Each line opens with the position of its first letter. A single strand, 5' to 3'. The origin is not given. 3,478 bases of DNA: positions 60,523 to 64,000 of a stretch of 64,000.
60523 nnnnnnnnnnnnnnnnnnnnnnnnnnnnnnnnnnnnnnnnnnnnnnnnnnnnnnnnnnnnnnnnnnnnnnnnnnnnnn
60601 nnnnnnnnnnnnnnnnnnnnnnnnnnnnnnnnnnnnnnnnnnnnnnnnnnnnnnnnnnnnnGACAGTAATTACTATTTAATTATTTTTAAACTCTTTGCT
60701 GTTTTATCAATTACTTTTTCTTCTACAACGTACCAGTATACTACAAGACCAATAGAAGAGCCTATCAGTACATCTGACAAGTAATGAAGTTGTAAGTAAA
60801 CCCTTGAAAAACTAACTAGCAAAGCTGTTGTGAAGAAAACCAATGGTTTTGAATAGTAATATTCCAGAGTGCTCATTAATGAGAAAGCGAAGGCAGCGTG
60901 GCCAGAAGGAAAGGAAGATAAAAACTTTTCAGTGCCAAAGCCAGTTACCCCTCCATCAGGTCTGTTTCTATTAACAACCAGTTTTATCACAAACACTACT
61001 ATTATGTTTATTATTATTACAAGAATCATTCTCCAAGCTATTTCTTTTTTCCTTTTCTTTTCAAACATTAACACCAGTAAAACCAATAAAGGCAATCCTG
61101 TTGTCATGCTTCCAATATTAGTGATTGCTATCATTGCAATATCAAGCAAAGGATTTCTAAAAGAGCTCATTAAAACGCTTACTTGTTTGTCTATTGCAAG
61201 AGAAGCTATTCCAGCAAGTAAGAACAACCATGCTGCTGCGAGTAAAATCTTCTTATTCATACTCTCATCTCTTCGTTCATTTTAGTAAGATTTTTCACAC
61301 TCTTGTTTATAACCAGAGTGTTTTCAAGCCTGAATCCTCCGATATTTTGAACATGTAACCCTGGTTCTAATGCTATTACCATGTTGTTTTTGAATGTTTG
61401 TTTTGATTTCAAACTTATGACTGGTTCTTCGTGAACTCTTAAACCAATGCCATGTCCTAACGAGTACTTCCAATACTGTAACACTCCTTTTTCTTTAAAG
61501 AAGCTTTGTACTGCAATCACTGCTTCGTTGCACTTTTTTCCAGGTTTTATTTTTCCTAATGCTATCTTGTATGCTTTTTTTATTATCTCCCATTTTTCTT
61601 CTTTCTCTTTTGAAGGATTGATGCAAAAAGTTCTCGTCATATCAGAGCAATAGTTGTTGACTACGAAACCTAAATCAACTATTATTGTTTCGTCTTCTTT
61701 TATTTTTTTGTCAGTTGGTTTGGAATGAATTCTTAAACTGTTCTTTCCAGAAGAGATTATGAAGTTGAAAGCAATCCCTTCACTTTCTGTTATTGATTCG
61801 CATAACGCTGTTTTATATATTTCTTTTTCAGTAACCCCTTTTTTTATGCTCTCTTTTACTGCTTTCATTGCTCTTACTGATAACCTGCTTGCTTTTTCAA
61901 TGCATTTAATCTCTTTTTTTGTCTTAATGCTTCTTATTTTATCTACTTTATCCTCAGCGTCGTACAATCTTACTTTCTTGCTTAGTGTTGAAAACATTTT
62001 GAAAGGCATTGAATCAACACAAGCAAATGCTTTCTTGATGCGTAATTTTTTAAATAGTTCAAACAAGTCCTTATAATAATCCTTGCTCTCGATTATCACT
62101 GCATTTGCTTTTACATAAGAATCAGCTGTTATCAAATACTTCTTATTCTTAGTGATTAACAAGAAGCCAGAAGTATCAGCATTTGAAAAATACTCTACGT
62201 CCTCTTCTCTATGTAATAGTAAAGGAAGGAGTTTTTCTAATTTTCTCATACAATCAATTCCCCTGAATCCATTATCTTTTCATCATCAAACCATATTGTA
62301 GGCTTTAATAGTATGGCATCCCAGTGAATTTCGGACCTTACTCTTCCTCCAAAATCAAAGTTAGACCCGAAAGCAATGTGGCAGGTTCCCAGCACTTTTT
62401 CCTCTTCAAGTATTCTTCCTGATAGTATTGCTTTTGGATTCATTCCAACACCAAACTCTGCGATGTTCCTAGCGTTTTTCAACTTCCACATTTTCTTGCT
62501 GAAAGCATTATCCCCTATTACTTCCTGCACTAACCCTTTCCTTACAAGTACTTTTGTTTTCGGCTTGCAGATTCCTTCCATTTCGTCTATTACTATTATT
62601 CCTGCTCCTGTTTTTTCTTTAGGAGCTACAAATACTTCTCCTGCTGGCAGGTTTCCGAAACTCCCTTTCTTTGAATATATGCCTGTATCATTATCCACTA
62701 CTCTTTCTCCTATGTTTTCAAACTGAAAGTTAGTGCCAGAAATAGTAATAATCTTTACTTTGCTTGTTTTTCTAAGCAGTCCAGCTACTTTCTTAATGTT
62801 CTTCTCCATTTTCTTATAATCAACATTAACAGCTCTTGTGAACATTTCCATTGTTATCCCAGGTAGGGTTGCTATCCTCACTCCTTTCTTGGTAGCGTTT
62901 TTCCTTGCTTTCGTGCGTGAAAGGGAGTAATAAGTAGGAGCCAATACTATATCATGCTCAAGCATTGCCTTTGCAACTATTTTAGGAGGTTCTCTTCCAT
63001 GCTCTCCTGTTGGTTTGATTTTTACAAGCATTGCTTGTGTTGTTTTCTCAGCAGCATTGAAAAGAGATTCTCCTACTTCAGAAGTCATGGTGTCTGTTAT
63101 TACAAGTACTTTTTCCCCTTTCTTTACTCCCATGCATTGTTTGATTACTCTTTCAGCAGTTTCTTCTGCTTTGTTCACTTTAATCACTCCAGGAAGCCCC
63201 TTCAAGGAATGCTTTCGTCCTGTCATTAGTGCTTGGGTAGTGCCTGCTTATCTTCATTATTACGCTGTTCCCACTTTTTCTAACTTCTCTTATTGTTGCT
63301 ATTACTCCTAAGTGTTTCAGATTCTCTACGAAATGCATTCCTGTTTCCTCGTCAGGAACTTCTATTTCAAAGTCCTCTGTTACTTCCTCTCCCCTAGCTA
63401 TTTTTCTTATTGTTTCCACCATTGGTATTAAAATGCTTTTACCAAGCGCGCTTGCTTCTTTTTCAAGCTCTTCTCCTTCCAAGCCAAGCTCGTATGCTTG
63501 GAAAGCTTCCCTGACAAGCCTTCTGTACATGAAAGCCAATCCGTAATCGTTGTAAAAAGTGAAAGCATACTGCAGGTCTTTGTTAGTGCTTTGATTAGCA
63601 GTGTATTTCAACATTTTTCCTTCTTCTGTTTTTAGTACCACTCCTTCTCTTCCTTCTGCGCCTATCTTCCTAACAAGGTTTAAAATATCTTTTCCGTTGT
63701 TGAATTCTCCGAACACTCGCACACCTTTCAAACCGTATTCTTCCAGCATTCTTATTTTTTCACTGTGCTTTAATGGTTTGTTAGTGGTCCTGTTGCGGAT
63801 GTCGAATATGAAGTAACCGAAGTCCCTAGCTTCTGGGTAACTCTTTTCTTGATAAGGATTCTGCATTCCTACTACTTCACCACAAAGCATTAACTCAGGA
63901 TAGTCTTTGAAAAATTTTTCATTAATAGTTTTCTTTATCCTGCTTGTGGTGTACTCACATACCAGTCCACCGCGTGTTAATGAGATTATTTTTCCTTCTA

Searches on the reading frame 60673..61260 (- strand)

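Call 54: search_protein_families(library=pfam, proteins=[window:60673-61260:-], max_evalue=0.0001)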
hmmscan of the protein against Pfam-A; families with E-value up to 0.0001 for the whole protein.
window:60673-61260:- (195 aa): 3 families
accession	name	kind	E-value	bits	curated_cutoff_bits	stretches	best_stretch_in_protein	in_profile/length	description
PF01569.27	PAP2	-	4.8e-21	75.3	27.2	1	75-178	2-121/130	PAP2 superfamily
PF14378.12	PAP2_3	-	1.3e-07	32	27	1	108-176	117-189/190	PAP2 superfamily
PF14360.12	PAP2_C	-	9.8e-05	23.3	27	0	119-177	8-71/74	PAP2 superfamily C-terminal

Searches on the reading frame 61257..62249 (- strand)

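Call 54: search_protein_families(library=pfam, proteins=[window:61257-62249:-], max_evalue=0.0001)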
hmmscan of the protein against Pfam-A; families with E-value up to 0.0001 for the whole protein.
window:61257-62249:- (330 aa): 2 families
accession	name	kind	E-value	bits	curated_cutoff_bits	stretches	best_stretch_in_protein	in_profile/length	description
PF00557.29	Peptidase_M24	-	1.2e-51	176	23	1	115-315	1-207/208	Metallopeptidase family M24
PF01321.24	Creatinase_N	-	1.2e-05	26.2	22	1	10-108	17-128/128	Creatinase/Prolidase N-terminal domain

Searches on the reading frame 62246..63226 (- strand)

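Call 54: search_protein_families(library=pfam, proteins=[window:62246-63226:-], max_evalue=0.0001)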
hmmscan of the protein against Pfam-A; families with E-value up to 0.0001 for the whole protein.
window:62246-63226:- (326 aa): 1 family
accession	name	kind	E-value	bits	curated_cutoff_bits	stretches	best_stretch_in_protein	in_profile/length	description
PF02073.20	Peptidase_M29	-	3.2e-07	30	27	1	137-292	185-352/406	Thermophilic metalloprotease (M29)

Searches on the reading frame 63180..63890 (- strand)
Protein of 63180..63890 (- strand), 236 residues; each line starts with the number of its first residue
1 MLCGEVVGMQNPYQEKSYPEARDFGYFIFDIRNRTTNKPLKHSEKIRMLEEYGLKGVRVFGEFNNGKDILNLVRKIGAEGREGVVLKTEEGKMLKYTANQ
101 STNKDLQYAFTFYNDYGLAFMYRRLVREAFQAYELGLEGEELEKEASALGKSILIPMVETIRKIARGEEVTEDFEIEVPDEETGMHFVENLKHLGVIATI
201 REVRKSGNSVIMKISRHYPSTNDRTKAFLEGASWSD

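Call 54: search_protein_families(library=pfam, proteins=[window:63180-63890:-], max_evalue=0.0001)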
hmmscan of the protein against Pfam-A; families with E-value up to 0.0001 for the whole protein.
window:63180-63890:- (236 aa): 2 families
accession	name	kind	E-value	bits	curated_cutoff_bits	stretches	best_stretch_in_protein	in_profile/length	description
PF18330.7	Lig_C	-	1.8e-34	118.9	25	1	108-231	1-124/125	Ligase Pab1020 C-terminal region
PF09414.15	RNA_ligase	-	3.1e-15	57.1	27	1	1-96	67-170/171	RNA ligase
